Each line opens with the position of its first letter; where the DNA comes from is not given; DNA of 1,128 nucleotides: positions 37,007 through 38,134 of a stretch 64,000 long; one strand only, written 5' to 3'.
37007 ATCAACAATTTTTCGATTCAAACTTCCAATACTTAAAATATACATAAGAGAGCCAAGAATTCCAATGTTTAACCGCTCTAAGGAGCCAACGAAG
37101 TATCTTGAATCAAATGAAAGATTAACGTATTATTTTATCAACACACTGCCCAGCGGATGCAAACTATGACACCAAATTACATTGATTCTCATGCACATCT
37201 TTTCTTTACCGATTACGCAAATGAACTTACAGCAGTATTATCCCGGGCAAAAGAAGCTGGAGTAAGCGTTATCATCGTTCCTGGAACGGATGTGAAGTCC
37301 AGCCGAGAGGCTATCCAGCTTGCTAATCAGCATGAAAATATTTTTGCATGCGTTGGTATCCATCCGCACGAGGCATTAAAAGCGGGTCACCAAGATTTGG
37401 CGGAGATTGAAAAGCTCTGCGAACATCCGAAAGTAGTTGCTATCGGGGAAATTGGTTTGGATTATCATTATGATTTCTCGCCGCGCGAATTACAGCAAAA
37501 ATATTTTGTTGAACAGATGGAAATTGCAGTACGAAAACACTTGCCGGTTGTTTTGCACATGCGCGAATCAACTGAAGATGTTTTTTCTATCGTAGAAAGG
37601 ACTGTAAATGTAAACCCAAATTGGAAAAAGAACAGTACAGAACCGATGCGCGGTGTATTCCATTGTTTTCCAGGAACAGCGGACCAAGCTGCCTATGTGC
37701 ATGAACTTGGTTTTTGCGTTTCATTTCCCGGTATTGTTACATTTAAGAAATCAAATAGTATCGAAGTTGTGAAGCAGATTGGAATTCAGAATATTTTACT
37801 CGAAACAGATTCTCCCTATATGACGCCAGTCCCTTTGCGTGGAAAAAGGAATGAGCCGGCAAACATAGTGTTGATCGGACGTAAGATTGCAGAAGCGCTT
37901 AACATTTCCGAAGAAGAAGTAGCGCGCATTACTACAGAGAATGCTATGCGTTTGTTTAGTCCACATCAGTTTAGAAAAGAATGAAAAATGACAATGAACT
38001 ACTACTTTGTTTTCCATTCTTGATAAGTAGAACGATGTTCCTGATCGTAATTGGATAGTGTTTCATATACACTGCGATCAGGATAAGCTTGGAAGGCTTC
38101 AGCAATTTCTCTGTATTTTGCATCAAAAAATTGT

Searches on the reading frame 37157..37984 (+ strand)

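Call 7: search_protein_families(library=pfam, proteins=[window:37157-37984:+], max_evalue=0.01)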
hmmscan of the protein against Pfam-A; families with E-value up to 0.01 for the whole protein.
window:37157-37984:+ (275 aa): 3 families
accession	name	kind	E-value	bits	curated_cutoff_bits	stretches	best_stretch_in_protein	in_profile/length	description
PF01026.27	TatD_DNase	-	2.3e-80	270.1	27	1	9-268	1-253/253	TatD related DNase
PF04909.20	Amidohydro_2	-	0.0019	18.4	26.4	0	204-267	232-287/289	Amidohydrolase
PF00903.31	Glyoxalase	-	0.0041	17.9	20.6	0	11-52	68-109/121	Glyoxalase/Bleomycin resistance protein/Dioxygenase superfamily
